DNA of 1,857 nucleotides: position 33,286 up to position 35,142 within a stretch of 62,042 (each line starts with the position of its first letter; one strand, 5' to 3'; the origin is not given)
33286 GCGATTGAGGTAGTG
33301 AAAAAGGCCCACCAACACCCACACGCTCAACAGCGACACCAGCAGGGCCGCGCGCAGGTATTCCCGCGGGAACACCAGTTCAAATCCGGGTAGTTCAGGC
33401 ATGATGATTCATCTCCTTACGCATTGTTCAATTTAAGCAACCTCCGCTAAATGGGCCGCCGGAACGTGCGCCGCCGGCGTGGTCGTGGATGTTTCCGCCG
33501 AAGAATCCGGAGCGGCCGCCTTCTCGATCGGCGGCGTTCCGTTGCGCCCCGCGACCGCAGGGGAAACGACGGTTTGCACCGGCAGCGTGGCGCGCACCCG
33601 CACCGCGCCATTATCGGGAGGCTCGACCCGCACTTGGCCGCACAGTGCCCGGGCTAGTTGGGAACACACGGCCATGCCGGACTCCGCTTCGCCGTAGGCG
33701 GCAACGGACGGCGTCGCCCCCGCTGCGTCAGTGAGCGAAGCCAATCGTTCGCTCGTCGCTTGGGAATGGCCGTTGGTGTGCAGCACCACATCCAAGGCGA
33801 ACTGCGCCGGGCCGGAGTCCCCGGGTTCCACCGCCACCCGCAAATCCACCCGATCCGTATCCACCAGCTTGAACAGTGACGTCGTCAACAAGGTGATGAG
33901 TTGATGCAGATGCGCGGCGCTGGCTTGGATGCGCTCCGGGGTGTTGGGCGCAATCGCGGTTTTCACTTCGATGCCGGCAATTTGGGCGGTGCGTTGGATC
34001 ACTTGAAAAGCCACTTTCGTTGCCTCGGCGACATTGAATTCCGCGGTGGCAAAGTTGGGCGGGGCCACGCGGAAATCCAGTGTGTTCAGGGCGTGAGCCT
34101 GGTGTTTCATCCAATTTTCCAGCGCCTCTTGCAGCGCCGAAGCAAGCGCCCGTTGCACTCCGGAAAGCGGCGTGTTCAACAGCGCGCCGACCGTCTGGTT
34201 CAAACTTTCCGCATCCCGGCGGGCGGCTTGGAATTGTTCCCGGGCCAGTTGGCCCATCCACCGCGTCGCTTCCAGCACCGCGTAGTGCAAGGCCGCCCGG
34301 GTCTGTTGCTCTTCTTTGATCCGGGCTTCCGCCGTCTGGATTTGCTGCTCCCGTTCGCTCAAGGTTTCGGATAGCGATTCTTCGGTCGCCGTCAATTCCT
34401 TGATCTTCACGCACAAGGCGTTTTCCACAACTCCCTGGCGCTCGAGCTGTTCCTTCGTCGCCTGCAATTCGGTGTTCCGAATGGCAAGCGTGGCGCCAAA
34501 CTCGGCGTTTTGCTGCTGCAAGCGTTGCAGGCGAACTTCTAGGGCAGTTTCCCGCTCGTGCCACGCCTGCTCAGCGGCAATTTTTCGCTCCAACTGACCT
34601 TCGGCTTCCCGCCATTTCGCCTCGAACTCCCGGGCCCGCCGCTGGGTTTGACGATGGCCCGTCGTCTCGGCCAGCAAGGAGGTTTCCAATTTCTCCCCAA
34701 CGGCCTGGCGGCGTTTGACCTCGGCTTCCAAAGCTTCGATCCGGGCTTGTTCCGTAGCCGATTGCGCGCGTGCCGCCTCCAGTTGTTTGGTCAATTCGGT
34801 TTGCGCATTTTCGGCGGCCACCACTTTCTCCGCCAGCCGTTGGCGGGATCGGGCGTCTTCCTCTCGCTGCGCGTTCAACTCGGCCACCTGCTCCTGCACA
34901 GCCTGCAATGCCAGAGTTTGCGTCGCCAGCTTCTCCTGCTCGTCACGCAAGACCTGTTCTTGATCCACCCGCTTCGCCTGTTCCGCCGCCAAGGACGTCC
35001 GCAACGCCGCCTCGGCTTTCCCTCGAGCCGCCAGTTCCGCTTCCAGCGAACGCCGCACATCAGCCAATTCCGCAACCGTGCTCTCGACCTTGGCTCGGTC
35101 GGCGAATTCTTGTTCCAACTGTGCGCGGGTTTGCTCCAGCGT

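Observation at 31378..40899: Giant REC-HPt-REC / 1,800-aa coiled-coil / pseudo-HATPase protein coupled to a 7-TM hybrid histidine kinase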

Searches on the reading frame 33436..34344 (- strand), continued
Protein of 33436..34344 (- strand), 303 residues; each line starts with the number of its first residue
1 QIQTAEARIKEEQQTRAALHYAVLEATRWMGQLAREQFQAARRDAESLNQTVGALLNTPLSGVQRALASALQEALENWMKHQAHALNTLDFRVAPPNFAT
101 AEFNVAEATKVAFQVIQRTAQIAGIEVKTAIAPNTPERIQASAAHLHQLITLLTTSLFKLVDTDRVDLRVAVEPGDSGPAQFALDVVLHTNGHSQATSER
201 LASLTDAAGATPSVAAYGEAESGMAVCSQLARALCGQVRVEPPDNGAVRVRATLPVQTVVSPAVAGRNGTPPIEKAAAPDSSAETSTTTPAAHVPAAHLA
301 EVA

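Call 80: search_protein_families(library=pfam, proteins=[L002:13708-14616:+, L002:15908-16771:-, L002:16608-17750:-, L002:17743-19881:-, L004:112-1086:+, L004:12713-15151:-, L004:15198-17030:-, L003:4402-6243:-, L003:6308-8032:-, L003:9729-10850:-], max_evalue=0.00001)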
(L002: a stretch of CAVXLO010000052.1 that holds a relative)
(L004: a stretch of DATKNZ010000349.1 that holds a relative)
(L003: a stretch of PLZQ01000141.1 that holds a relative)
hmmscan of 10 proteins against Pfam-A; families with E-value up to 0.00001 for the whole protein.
L002:13708-14616:+ (302 aa): 1 family
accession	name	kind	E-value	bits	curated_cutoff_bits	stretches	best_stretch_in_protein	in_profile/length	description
PF00297.29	Ribosomal_L3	-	4.2e-16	59.3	22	1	166-254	206-291/369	Ribosomal protein L3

L002:15908-16771:- (287 aa): 2 families
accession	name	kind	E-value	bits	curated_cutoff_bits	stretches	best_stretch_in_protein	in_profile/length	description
PF13538.12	UvrD_C_2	-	2.1e-13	50.3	27.4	1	201-245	2-49/52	UvrD-like helicase C-terminal domain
PF18335.7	SH3_13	-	2.9e-07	30.6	41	1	123-168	2-52/65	ATP-dependent RecD-like DNA helicase SH3 domain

L002:16608-17750:- (380 aa): 6 families
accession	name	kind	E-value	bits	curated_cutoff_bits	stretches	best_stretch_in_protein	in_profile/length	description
PF13245.12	AAA_19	-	9.4e-37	126.6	25.1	1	160-310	1-132/134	AAA domain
PF13604.12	AAA_30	-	1.2e-26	94.1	27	1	162-334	10-154/191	AAA domain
PF21185.3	RecD_N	-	1.9e-21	76.8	22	1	11-110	3-103/103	RecBCD enzyme subunit RecD, N-terminal domain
PF13086.12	AAA_11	-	2.2e-10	41.2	27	1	163-220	9-70/257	AAA domain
PF05127.21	NAT10_TcmA_helicase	-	6.9e-09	36.3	22.7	1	174-292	1-113/176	RNA cytidine acetyltransferase NAT10/TcmA, helicase domain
PF00580.27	UvrD-helicase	-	2e-07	31.4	23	1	163-230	7-68/271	UvrD/REP helicase N-terminal domain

L002:17743-19881:- (712 aa): 2 families
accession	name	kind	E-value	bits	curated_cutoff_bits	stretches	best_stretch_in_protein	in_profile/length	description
PF13361.12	UvrD_C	-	2.6e-19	70.3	25.6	1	230-327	279-347/350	UvrD-like helicase C-terminal domain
PF13538.12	UvrD_C_2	-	4.6e-11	42.8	27.4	0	306-326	32-52/52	UvrD-like helicase C-terminal domain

L004:112-1086:+ (324 aa): 0 families

L004:12713-15151:- (812 aa): 1 family
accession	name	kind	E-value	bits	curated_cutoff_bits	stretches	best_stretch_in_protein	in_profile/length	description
PF13646.12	HEAT_2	-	1.1e-24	86.9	27.7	1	94-171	3-82/88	HEAT repeats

L004:15198-17030:- (610 aa): 2 families
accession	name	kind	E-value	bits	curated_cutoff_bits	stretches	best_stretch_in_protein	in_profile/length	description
PF19051.5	GFO_IDH_MocA_C2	-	1.9e-18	67.3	23.3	1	391-609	35-253/254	Oxidoreductase family, C-terminal alpha/beta domain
PF01408.29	GFO_IDH_MocA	-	9e-15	55.9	24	1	211-350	2-119/120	Oxidoreductase family, NAD-binding Rossmann fold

L003:4402-6243:- (613 aa): 2 families
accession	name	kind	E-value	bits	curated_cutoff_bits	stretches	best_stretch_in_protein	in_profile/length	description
PF00657.28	Lipase_GDSL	-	3.8e-16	60.3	23.6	1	57-271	1-208/208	GDSL-like Lipase/Acylhydrolase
PF13472.12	Lipase_GDSL_2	-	3.3e-14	54.2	32.9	1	59-263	1-175/178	GDSL-like Lipase/Acylhydrolase family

L003:6308-8032:- (574 aa): 0 families

L003:9729-10850:- (373 aa): 1 family
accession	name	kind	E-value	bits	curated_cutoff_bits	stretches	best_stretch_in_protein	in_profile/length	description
PF01867.21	Cas_Cas1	-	2.3e-87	293.2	22.3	1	13-328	1-283/283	CRISPR associated protein Cas1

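Call 81: find_related_loci(query=A2, collection=metagenome_contigs, flank=10000)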
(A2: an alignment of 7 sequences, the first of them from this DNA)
Query A2 (261 aa) in metagenome_contigs; peptide patterns used: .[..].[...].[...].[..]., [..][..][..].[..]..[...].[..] (x = any residue, [..] = any of these).
181 stretches matched a pattern; 17 encode a relative of the query (tblastn E <= 1e-3); 17 distinct loci.
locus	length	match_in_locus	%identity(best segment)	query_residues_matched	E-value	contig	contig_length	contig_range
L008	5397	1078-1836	36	3-256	7e-44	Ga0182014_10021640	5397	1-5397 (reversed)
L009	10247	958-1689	41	3-247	1e-43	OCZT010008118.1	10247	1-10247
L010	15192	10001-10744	40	4-252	7e-43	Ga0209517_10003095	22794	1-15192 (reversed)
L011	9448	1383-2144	39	7-261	6e-43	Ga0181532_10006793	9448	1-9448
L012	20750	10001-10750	35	1-252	5e-40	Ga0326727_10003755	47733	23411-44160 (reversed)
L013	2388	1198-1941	32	1-249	7e-37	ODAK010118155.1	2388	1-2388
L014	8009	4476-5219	32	1-249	2e-35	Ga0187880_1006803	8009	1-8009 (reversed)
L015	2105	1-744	32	3-251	5e-35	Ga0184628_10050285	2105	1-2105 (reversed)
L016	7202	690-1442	32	1-253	5e-34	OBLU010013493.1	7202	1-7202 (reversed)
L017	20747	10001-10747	31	7-260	2e-32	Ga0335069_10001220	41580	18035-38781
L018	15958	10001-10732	31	4-248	6e-31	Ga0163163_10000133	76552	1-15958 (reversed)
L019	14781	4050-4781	34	3-247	5e-30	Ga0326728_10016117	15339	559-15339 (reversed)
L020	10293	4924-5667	31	4-252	6e-29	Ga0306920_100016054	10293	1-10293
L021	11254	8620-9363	31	4-252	6e-29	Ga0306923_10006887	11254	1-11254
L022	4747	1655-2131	37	7-163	1e-22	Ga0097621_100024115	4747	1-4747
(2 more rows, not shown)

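Call 84: search_protein_families(library=pfam, proteins=[L008:2733-5357:-, L018:10965-13832:-, L020:5843-6700:+, L021:9539-10396:+, L016:2189-2911:+, L016:3052-4035:+, L014:5814-6413:+, L012:7037-10861:+, L010:1817-10813:+], max_evalue=0.001)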
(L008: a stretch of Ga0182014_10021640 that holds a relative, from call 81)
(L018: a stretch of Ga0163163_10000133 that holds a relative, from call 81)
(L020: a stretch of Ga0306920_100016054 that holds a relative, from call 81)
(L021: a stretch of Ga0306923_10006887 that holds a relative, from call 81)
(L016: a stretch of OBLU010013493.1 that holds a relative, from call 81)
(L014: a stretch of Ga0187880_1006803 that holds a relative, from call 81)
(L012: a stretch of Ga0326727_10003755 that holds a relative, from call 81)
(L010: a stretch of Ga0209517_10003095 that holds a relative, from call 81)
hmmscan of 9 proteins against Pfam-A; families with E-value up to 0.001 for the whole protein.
L008:2733-5357:- (874 aa): 0 families

L018:10965-13832:- (955 aa): 0 families

L020:5843-6700:+ (285 aa): 1 family
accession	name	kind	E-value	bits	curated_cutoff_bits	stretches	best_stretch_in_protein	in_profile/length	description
PF01522.26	Polysacc_deac_1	-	5.1e-24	85.1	23.1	1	85-220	4-123/124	Polysaccharide deacetylase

L021:9539-10396:+ (285 aa): 1 family
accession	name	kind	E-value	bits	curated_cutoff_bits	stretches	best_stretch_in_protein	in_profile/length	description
PF01522.26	Polysacc_deac_1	-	5.1e-24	85.1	23.1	1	85-220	4-123/124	Polysaccharide deacetylase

L016:2189-2911:+ (240 aa): 2 families
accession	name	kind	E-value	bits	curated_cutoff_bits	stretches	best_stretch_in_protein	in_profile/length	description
PF01230.28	HIT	-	6.2e-17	62.5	21.5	1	115-206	6-96/98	HIT domain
PF11969.13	DcpS_C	-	6e-07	30.4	24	1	110-203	9-100/114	Scavenger mRNA decapping enzyme C-term binding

L016:3052-4035:+ (327 aa): 6 families
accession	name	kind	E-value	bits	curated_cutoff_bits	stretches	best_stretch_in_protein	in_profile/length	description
PF02562.22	PhoH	-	2.7e-93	311.6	27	1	110-312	3-205/205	PhoH-like protein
PF01695.23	IstB_IS21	-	1.2e-07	32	24.1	1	51-157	26-123/238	IstB-like ATP binding protein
PF13604.12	AAA_30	-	2.3e-07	31.2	27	1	116-265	6-128/191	AAA domain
PF13245.12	AAA_19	-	1.9e-06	28.5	25.1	1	120-265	5-129/134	AAA domain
PF13401.12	AAA_22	-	0.00016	22.4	27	0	129-251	8-108/130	AAA domain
PF00270.35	DEAD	-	0.0004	20.6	26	0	114-164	2-53/167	DEAD/DEAH box helicase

L014:5814-6413:+ (199 aa): 0 families

L012:7037-10861:+ (1274 aa): 3 families
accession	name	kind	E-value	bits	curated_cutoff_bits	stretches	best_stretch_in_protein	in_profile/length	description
PF00072.30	Response_reg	-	2.1e-17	63.7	30.2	1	163-271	2-107/111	Response regulator receiver domain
PF13426.13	PAS_9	-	0.00044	20.9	27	0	337-419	3-81/103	PAS domain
PF00989.32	PAS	-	0.00071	20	22.6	1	334-432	10-108/113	PAS fold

L010:1817-10813:+ (2998 aa): 1 family
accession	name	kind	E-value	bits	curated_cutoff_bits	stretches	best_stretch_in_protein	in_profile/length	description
PF00072.30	Response_reg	-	1.2e-44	151.4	30.2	2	299-409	1-109/111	Response regulator receiver domain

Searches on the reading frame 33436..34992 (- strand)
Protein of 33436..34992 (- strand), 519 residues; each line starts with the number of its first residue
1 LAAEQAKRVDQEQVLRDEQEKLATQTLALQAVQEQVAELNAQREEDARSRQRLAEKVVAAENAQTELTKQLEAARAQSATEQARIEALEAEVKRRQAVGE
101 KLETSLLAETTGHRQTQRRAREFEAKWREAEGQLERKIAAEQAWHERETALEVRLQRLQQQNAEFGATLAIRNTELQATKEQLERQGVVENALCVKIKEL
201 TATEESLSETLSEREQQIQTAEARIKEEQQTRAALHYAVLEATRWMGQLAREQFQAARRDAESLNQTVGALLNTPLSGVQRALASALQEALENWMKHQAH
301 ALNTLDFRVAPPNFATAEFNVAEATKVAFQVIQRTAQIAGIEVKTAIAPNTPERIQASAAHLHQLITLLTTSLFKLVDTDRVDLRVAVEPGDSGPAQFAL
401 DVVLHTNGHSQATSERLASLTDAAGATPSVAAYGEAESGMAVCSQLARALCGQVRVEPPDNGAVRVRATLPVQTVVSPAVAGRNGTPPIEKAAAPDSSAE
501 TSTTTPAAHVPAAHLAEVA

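Call 77: predict_structure(alignment_id=A6)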
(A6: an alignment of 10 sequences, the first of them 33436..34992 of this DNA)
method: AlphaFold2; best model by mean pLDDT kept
length: 519 residues; sequences in the alignment: 10
mean_pLDDT: 76.0   pTM: 0.36
mean pLDDT of the five models: 76.0, 72.4, 69.9, 67.5, 66.2
residues with pLDDT >= 90: 61; 70-90: 346; 50-70: 55; < 50: 57
segments of 3 or more residues with pLDDT < 50: 305-313, 428-430, 476-519
pLDDT, mean of each block of 10 residues (from residue 1): 55 69 73 78 81 84 85 87 90 90 88 87 91 91 91 93 87 84 78 80 81 87 81 71 68 78 86 84 84 80 50 59 84 84 87 79 81 81 88 76 84 85 60 64 76 82 86 54 30 31 30 34
secondary structure, 60 per line:
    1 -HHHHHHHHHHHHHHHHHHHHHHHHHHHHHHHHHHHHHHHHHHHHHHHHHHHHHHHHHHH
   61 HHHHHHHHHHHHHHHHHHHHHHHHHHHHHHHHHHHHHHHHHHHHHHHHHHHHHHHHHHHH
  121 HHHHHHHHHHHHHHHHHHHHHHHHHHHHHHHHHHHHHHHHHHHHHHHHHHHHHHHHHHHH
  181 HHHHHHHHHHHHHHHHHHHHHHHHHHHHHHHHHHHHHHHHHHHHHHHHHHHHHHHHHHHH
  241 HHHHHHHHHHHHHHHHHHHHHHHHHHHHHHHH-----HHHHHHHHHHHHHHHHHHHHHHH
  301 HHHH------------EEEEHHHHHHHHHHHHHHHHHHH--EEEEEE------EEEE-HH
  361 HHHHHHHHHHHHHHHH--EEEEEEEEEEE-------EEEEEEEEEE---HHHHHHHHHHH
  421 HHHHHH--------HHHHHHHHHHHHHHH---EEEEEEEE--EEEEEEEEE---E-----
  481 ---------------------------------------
elements in order: H2-272 H278-304 E317-320 H321-339 E342-347 E354-357 H359-376 E379-389 E397-406 H410-426 H435-449 E453-460 E463-471

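Call 79: fold_search(model_id=the predicted structure, library=pdb)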
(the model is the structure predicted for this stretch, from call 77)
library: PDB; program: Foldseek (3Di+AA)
matches with E <= 10: 571; with E <= 0.001: 335
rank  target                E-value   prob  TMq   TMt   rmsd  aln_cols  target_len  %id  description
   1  7z8n_A                2.8e-13  1.00  0.27  0.45  25.1       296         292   16  GacS histidine kinase from Pseudomonas aeruginosa (released 2022-07-13)
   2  6dk7_G                6.1e-13  1.00  0.25  0.54  19.9       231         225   18  RetS histidine kinase region with cobalt (released 2019-03-20)
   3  6dk7_B                7.8e-13  1.00  0.26  0.56  18.7       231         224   16  RetS histidine kinase region with cobalt (released 2019-03-20)
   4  6dk7_E                9.9e-13  1.00  0.26  0.56  20.0       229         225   16  RetS histidine kinase region with cobalt (released 2019-03-20)
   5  7n0e_B                1.8e-12  1.00  0.23  0.56  19.4       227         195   17  Co-complex of the histidine kinase region of RetS and the dimerization and histidine phosphotransfer domain of GacS (released 2022-03-09)
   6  6dk7_A                2.5e-12  1.00  0.24  0.50  20.0       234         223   18  RetS histidine kinase region with cobalt (released 2019-03-20)
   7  6dk8_C                2.9e-12  1.00  0.27  0.57  19.7       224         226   17  RetS kinase region without cobalt (released 2019-03-20)
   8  6dk7_H                3.1e-12  1.00  0.25  0.53  18.8       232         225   18  RetS histidine kinase region with cobalt (released 2019-03-20)
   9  6dk7_C                5.4e-12  1.00  0.26  0.54  19.4       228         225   18  RetS histidine kinase region with cobalt (released 2019-03-20)
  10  6dk7_F                6.4e-12  1.00  0.27  0.58  18.7       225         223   17  RetS histidine kinase region with cobalt (released 2019-03-20)
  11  6dk8_E                9.8e-12  1.00  0.26  0.55  19.7       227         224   20  RetS kinase region without cobalt (released 2019-03-20)
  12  6dk8_H                9.8e-12  1.00  0.25  0.54  18.9       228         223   17  RetS kinase region without cobalt (released 2019-03-20)
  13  6dk8_B                1.5e-11  1.00  0.27  0.56  18.9       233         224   18  RetS kinase region without cobalt (released 2019-03-20)
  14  6dk8_F                2.0e-11  1.00  0.26  0.57  18.8       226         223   19  RetS kinase region without cobalt (released 2019-03-20)
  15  6dk8_A                3.3e-11  1.00  0.25  0.53  20.1       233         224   17  RetS kinase region without cobalt (released 2019-03-20)
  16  6dk8_G                6.4e-11  1.00  0.25  0.53  20.2       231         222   17  RetS kinase region without cobalt (released 2019-03-20)
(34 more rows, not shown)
